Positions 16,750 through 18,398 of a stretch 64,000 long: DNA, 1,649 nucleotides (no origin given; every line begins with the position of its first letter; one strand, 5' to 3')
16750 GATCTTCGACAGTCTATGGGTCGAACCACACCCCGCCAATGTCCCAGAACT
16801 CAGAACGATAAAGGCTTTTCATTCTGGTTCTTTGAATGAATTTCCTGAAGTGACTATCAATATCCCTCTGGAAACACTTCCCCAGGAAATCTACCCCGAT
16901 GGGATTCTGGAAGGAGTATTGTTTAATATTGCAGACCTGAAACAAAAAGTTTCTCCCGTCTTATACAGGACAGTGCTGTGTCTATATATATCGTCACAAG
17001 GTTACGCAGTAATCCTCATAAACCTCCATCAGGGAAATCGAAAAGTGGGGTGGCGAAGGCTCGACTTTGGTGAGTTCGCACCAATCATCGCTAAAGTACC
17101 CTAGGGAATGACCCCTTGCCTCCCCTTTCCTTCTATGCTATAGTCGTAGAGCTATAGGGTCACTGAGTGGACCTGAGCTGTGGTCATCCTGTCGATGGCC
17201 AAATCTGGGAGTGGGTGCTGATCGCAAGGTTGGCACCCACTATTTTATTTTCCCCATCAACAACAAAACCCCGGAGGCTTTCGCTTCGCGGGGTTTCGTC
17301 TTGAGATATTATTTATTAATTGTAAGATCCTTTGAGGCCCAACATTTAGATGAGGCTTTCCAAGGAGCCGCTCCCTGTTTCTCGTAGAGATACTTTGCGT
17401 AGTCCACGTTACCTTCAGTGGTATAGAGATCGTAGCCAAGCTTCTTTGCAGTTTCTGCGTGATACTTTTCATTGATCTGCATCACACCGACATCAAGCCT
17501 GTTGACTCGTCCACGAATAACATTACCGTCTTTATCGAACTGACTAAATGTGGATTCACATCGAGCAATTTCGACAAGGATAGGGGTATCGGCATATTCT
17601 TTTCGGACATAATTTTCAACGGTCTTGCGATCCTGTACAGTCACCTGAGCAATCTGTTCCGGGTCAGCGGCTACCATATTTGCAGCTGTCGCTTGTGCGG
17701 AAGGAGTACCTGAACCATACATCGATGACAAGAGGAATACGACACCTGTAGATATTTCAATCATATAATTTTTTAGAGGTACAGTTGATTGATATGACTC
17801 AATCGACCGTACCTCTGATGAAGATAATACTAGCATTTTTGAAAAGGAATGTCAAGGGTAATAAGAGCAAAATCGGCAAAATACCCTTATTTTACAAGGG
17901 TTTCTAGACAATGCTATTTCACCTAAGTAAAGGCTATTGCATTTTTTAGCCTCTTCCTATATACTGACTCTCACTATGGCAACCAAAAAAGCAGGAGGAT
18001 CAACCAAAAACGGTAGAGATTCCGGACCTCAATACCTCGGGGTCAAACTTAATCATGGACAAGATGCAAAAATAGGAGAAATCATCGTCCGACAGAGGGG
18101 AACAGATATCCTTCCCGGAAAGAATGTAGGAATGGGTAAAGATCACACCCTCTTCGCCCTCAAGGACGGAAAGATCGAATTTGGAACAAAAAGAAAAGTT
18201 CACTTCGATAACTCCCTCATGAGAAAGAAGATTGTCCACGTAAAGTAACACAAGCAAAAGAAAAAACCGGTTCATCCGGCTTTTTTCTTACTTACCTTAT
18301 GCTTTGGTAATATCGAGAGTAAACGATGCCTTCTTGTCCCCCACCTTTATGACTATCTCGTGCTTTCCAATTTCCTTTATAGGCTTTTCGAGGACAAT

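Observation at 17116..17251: Orphan promoter plus about 100-nt hairpin-terminated transcript between convergent genes (small RNA candidate)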

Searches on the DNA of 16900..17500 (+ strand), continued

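Call 58: search_with_rna_model(model_id=R1, sources=[L181, L182, L183, L184, L185, L178, L179, L180, L176, L177], max_evalue=1, show_alignments=4)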
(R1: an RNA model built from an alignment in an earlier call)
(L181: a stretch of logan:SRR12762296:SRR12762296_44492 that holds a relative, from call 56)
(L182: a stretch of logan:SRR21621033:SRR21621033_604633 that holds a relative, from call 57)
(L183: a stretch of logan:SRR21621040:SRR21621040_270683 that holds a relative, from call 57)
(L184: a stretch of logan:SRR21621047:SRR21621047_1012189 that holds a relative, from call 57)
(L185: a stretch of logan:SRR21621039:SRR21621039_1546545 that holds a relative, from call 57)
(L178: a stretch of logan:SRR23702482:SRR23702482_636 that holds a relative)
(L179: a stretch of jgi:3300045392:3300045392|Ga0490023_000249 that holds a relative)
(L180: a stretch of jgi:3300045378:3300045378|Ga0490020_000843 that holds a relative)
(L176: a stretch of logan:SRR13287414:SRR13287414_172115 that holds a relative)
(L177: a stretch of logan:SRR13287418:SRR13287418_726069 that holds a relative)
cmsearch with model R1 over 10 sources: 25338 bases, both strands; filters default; matches with E-value up to 1: 2.
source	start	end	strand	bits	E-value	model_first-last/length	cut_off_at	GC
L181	3515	3585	-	76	1.3e-20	1-71/71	no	0.54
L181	3525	3554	+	11.8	0.15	32-61/71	no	0.57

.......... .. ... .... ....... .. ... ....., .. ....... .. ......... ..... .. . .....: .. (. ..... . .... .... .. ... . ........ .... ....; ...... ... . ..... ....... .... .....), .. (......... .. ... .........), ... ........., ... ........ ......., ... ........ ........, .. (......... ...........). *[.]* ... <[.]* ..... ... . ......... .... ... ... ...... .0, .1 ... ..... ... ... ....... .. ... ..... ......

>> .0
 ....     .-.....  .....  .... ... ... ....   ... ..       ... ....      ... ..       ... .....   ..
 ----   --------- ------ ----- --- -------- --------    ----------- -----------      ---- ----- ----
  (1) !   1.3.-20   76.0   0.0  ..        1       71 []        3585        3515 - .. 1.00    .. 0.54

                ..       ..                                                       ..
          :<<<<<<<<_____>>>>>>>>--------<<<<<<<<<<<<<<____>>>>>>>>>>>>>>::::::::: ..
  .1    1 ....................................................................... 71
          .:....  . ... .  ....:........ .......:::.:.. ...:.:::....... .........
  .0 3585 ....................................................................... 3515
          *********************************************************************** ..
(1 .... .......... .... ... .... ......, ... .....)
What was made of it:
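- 17210..17251 (+): Intrinsic terminator: 14-bp stem, GCAA (GNRA) tetraloop, tail AUUUUAUUUU. The loop is GAAA in L181 (call 58).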

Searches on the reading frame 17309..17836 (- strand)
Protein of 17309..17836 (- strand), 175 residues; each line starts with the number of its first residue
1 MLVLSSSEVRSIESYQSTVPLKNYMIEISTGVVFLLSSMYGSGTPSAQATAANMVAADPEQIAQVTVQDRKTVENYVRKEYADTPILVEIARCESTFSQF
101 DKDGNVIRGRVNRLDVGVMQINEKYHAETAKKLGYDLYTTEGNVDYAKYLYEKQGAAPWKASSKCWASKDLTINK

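Call 11: search_protein_families(library=pfam, proteins=[window:17309-17836:-], max_evalue=0.01)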
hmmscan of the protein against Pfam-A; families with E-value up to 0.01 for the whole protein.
window:17309-17836:- (175 aa): 1 family
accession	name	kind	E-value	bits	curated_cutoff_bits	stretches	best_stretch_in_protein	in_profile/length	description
PF01464.25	SLT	-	0.0016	18.4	21.3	1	76-147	6-72/117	Transglycosylase SLT domain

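Call 13: find_encoding_contigs(protein=window:17309-17836:-, flank=3000, max_places=6)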
Protein window:17309-17836:- (175 aa): 4 contigs read that carry it; 4 places shown.
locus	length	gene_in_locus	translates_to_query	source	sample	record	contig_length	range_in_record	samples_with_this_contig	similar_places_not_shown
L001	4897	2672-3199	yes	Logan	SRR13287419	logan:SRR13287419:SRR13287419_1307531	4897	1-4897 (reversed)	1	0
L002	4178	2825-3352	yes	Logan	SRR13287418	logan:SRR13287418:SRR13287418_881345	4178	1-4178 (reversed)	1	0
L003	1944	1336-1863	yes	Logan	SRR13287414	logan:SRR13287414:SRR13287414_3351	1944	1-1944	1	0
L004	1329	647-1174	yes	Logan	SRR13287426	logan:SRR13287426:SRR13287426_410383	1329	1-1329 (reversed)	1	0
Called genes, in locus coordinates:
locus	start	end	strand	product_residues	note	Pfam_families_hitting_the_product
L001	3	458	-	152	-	?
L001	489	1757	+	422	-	PF00595:PDZ, PF13180:PDZ_2 (weak), PF17820:PDZ_6, PF03572:Peptidase_S41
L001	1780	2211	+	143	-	PF01281:Ribosomal_L9_N, PF03948:Ribosomal_L9_C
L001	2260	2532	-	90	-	PF01016:Ribosomal_L27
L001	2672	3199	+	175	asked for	-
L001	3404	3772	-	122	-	-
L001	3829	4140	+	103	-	PF07866:DUF1653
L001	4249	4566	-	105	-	-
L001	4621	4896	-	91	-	?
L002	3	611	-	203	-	?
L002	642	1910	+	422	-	PF00595:PDZ, PF13180:PDZ_2 (weak), PF17820:PDZ_6, PF03572:Peptidase_S41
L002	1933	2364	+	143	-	PF01281:Ribosomal_L9_N, PF03948:Ribosomal_L9_C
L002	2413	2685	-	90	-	PF01016:Ribosomal_L27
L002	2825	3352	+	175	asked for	-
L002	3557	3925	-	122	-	-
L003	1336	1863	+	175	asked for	-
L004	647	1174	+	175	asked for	-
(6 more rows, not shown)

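Call 15: find_homologous_proteins(query=window:17309-17836:-, max_evalue=0.001)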
Query window:17309-17836:- (175 aa): 1024 proteins with E <= 0.001 among 1075 candidates; the best 120 are listed.
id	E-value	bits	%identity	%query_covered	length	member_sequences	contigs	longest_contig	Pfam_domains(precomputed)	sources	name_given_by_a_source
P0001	9.1e-88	310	92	86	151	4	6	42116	-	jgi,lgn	jgi:hypothetical protein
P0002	5.0e-70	252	78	86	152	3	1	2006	-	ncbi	-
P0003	1.7e-64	235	70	86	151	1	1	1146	-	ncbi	-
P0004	3.4e-64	234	70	86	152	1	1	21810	-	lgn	-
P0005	1.8e-63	231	73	82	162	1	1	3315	-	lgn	-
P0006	3.0e-62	227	71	86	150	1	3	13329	-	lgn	-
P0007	2.2e-60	221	72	82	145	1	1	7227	-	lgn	-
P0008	2.6e-60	221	71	79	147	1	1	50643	-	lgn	-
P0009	2.6e-60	221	70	82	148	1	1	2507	-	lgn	-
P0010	6.7e-60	220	69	81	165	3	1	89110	-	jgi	jgi:hypothetical protein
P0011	1.2e-59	219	69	82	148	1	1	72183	-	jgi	jgi:hypothetical protein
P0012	2.3e-59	218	70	81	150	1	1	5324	-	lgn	-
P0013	3.5e-59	217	69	82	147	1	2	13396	-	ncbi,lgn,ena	-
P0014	7.8e-59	216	70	82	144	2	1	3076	-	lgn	-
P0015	8.1e-59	216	70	81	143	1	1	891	-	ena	-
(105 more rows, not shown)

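Call 18: find_related_loci(query=A1, collection=genome_contigs, flank=2500)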
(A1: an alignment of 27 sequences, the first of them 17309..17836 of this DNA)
Query A1 (175 aa) in genome_contigs; peptide patterns used: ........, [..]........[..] (x = any residue, [..] = any of these).
535 stretches matched a pattern; 491 encode a relative of the query (tblastn E <= 1e-3); the best 80 are kept; 80 distinct loci.
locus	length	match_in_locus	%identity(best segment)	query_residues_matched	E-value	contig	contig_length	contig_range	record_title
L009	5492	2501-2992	74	13-175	2e-81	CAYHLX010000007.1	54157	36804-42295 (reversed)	MAG TPA_asm: uncultured Candidatus Saccharibacteria bacterium isolate ERP119705_co13_651 genome assembly, contig: NODE_6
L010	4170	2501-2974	69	13-169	3e-67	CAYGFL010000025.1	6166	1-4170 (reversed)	MAG TPA_asm: uncultured Candidatus Saccharibacteria bacterium isolate ERP113451_co1_293 genome assembly, contig: NODE_17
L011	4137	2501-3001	62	3-167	6e-67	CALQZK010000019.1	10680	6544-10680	MAG: Candidatus Nomurabacteria bacterium isolate MaH-04nov19-97 genome assembly, contig: MaH-04nov19-C15917, whole genom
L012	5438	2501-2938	67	23-167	3e-66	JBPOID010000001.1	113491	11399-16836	MAG: Candidatus Tayloriibacteriota bacterium isolate MAG_71 c_000000444521, whole genome shotgun sequence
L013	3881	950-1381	73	25-166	7e-66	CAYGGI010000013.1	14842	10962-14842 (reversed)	MAG TPA_asm: uncultured Candidatus Saccharibacteria bacterium isolate ERP113451_co3_102 genome assembly, contig: NODE_31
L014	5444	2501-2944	64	23-169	5e-65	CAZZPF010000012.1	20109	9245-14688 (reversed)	MAG TPA_asm: uncultured Candidatus Saccharibacteria bacterium isolate binchicken_co203_538 genome assembly, contig: k141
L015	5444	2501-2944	66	23-169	2e-64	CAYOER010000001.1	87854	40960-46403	MAG TPA_asm: uncultured Candidatus Saccharibacteria bacterium isolate SRP062349_co2_94 genome assembly, contig: NODE_161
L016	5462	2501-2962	63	23-175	2e-64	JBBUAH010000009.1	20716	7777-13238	MAG: Patescibacteria group bacterium isolate H51-bin097_1 H51_bin097_1_000000000009, whole genome shotgun sequence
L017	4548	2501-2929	65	25-166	4e-64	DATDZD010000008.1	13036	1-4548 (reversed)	MAG TPA_asm: Candidatus Paceibacterota bacterium isolate SMAG_U8183 k141_2254435, whole genome shotgun sequence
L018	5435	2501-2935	66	25-167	3e-64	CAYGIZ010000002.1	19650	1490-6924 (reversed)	MAG TPA_asm: uncultured Candidatus Saccharibacteria bacterium isolate ERP113451_co5_102 genome assembly, contig: NODE_14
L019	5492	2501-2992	58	3-167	4e-63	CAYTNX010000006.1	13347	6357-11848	MAG TPA_asm: uncultured Candidatus Saccharibacteria bacterium isolate SRP278252_co2_57 genome assembly, contig: NODE_973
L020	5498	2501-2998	57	1-167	1e-62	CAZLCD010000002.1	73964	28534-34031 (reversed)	MAG TPA_asm: uncultured Candidatus Saccharibacteria bacterium isolate SRP286056_co1_436 genome assembly, contig: NODE_29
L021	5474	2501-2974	60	12-168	6e-62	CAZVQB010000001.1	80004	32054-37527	MAG TPA_asm: uncultured Candidatus Saccharibacteria bacterium isolate SRP135725_co1_407 genome assembly, contig: NODE_18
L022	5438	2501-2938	62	25-167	4e-62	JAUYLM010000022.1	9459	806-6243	MAG: bacterium isolate C24_metabat.bin.35 C24_k141_749722, whole genome shotgun sequence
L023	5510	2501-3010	58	3-173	3e-61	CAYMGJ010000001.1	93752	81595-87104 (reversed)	MAG TPA_asm: uncultured Candidatus Saccharibacteria bacterium isolate SRP219642_co3_496 genome assembly, contig: NODE_13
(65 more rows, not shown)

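Call 20: find_encoding_contigs(protein=P0001, flank=4000, max_places=6)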
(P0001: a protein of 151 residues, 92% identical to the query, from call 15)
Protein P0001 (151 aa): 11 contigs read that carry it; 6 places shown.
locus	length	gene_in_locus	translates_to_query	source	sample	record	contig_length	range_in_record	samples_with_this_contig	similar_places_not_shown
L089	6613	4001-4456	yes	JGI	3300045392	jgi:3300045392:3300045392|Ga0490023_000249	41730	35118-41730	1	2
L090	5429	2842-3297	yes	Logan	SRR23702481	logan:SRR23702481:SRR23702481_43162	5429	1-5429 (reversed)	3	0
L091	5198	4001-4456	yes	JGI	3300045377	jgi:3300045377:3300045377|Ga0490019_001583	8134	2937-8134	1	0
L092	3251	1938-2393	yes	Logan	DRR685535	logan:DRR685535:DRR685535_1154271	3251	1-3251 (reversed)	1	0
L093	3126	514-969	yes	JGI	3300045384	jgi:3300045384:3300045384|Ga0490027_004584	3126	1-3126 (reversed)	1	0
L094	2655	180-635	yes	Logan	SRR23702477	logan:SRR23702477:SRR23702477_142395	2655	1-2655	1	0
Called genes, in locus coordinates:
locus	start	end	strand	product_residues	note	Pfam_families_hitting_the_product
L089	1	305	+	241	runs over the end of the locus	PF02463:SMC_N (weak), PF00005:ABC_tran, PF13304:AAA_21 (faint)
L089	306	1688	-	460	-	PF00133:tRNA-synt_1 (faint), PF01406:tRNA-synt_1e, PF01921:tRNA-synt_1f (faint), PF09334:tRNA-synt_1g (faint), PF09190:DALR_2 (faint), PF23493:CysS_C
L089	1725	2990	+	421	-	PF00595:PDZ, PF13180:PDZ_2 (weak), PF17820:PDZ_6, PF03572:Peptidase_S41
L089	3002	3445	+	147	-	PF01281:Ribosomal_L9_N, PF03948:Ribosomal_L9_C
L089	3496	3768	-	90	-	PF01016:Ribosomal_L27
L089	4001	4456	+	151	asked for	-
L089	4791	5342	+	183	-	-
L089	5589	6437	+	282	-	-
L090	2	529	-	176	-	?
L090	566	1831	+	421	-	PF00595:PDZ, PF13180:PDZ_2 (weak), PF17820:PDZ_6, PF03572:Peptidase_S41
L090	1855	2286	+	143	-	PF01281:Ribosomal_L9_N, PF03948:Ribosomal_L9_C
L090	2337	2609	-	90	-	PF01016:Ribosomal_L27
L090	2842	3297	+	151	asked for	-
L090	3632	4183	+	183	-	-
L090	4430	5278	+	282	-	-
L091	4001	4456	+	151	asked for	-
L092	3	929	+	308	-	?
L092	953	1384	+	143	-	PF01281:Ribosomal_L9_N, PF03948:Ribosomal_L9_C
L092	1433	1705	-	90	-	PF01016:Ribosomal_L27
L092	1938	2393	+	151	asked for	-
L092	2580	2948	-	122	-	-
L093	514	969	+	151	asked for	-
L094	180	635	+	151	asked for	-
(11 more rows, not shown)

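Call 21: find_encoding_contigs(protein=P0002, flank=4000, max_places=4)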
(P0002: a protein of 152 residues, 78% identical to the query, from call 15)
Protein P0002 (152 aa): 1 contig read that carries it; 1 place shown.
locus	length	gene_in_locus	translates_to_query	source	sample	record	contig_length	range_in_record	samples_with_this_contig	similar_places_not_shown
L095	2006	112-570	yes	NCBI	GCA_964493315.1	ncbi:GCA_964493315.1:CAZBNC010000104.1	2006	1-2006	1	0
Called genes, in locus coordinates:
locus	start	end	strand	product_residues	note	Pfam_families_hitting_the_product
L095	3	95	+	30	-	?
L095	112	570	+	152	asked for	-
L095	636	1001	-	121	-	-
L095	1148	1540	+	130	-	-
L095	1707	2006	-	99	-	?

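Call 32: find_related_loci(query=window:17309-17764:-, collection=metagenome_contigs, flank=2000)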
Query window:17309-17764:- (151 aa) in metagenome_contigs; peptide patterns used: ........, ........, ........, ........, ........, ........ (x = any residue, [..] = any of these).
448 stretches matched a pattern; 145 encode a relative of the query (tblastn E <= 1e-3); the best 80 are kept; 80 distinct loci.
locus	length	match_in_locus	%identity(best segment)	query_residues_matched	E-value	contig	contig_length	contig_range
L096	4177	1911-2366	76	1-151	3e-78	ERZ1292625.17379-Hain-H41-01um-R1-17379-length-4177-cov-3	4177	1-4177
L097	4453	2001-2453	65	1-151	1e-66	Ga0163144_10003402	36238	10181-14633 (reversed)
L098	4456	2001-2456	64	1-151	3e-64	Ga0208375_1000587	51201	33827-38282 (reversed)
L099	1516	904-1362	66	1-149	3e-67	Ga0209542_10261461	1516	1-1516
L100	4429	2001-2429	65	1-142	2e-64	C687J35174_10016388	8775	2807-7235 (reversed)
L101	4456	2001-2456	63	1-151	5e-63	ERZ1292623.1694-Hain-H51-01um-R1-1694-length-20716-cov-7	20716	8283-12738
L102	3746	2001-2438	66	1-145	4e-63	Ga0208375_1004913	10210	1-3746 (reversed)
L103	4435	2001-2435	67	1-143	6e-63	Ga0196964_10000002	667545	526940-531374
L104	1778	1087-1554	58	1-151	1e-61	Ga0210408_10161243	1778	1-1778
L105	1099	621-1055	59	1-143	3e-61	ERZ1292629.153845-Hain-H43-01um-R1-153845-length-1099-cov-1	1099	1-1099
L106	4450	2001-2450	55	1-150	9e-57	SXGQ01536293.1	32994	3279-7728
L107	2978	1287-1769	55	1-151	3e-56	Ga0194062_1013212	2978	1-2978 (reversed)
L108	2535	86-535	57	1-147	6e-56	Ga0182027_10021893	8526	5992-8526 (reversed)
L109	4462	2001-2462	58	1-146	2e-55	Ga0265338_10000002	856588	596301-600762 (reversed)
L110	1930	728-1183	53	1-151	2e-56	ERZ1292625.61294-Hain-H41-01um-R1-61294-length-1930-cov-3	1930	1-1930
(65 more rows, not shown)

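Call 42: search_protein_families(library=pfam, proteins=[L089:4791-5342:+, L089:5589-6437:+], max_evalue=0.01)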
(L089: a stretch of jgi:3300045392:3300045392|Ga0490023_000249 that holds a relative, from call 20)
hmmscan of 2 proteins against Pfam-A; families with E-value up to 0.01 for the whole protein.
L089:4791-5342:+ (183 aa): 0 families

L089:5589-6437:+ (282 aa): 0 families

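Call 55: list_cluster_members(proteins=[P0001])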
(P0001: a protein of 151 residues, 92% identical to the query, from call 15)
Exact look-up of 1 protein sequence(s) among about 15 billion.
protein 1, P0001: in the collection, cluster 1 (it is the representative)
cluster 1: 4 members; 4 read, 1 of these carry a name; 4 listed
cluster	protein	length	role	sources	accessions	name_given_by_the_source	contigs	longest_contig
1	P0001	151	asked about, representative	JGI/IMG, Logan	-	hypothetical protein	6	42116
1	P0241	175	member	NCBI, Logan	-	-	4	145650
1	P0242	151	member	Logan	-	-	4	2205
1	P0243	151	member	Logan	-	-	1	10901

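Call 56: find_encoding_contigs(protein=P0243, flank=3000, max_places=4)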
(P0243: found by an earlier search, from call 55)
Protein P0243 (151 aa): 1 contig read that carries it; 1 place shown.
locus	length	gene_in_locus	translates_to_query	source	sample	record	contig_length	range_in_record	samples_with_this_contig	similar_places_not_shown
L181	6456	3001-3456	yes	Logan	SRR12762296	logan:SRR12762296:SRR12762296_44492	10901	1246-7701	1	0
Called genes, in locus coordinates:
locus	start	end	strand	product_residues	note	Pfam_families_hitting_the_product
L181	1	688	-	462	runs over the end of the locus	PF00133:tRNA-synt_1 (faint), PF01406:tRNA-synt_1e, PF01921:tRNA-synt_1f (faint), PF09334:tRNA-synt_1g (faint), PF23493:CysS_C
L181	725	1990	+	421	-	PF00595:PDZ, PF13180:PDZ_2 (weak), PF17820:PDZ_6, PF03572:Peptidase_S41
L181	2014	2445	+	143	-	PF01281:Ribosomal_L9_N, PF03948:Ribosomal_L9_C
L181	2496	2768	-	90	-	PF01016:Ribosomal_L27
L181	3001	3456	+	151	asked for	-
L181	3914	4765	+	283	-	-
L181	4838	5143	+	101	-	PF07866:DUF1653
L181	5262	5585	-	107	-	-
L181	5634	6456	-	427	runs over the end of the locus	PF01551:Peptidase_M23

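Call 57: find_encoding_contigs(protein=P0242, flank=3000, max_places=4)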
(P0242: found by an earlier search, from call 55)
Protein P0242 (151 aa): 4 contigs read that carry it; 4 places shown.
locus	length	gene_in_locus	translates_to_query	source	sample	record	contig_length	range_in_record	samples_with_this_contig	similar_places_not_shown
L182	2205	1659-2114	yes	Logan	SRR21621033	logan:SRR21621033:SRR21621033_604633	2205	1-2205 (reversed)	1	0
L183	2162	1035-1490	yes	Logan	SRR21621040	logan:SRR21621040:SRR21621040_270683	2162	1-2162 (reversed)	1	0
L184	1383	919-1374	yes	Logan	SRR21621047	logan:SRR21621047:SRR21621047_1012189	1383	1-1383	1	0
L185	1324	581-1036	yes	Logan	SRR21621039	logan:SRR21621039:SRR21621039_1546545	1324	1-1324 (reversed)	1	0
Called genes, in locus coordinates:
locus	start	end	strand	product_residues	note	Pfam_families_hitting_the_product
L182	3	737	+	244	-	?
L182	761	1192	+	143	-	PF01281:Ribosomal_L9_N, PF03948:Ribosomal_L9_C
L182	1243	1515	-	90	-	PF01016:Ribosomal_L27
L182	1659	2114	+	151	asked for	-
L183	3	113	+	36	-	?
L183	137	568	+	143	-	PF01281:Ribosomal_L9_N, PF03948:Ribosomal_L9_C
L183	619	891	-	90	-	PF01016:Ribosomal_L27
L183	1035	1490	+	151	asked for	-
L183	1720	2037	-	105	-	-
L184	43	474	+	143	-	PF01281:Ribosomal_L9_N, PF03948:Ribosomal_L9_C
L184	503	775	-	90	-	PF01016:Ribosomal_L27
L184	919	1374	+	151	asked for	-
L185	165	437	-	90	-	PF01016:Ribosomal_L27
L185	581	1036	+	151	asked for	-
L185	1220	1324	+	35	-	?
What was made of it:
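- Gene content next to the RNA differs between close relatives (calls 20, 56, 57).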

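Call 73: search_protein_families(library=phrogs, proteins=[L089:4791-5342:+, L089:5589-6437:+, L181:3914-4765:+], max_evalue=0.01)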
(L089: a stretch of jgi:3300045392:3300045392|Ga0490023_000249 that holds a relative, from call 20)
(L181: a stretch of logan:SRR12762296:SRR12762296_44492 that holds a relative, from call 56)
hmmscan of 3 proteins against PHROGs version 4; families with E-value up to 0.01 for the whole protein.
L089:4791-5342:+ (183 aa): 0 families

L089:5589-6437:+ (282 aa): 0 families

L181:3914-4765:+ (283 aa): 0 families

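Call 74: search_protein_families(library=padloc, proteins=[L089:4791-5342:+, L089:5589-6437:+, L181:3914-4765:+], max_evalue=0.01)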
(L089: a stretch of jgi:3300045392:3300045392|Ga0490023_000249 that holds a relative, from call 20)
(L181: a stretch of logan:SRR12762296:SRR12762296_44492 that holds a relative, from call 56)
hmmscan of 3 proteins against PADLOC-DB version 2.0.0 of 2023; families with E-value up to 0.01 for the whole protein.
L089:4791-5342:+ (183 aa): 0 families

L089:5589-6437:+ (282 aa): 0 families

L181:3914-4765:+ (283 aa): 0 families

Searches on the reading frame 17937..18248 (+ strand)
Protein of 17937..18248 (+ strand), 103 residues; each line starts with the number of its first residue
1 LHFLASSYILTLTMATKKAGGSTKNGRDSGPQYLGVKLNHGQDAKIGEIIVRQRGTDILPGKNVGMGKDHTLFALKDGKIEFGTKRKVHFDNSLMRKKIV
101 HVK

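Call 11: search_protein_families(library=pfam, proteins=[window:17937-18248:+], max_evalue=0.01)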
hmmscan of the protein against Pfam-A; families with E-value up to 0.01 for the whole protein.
window:17937-18248:+ (103 aa): 1 family
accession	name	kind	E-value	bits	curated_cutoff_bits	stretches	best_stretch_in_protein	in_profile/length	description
PF01016.24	Ribosomal_L27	-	1.8e-32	111.7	20.5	1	15-87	1-73/79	Ribosomal L27 protein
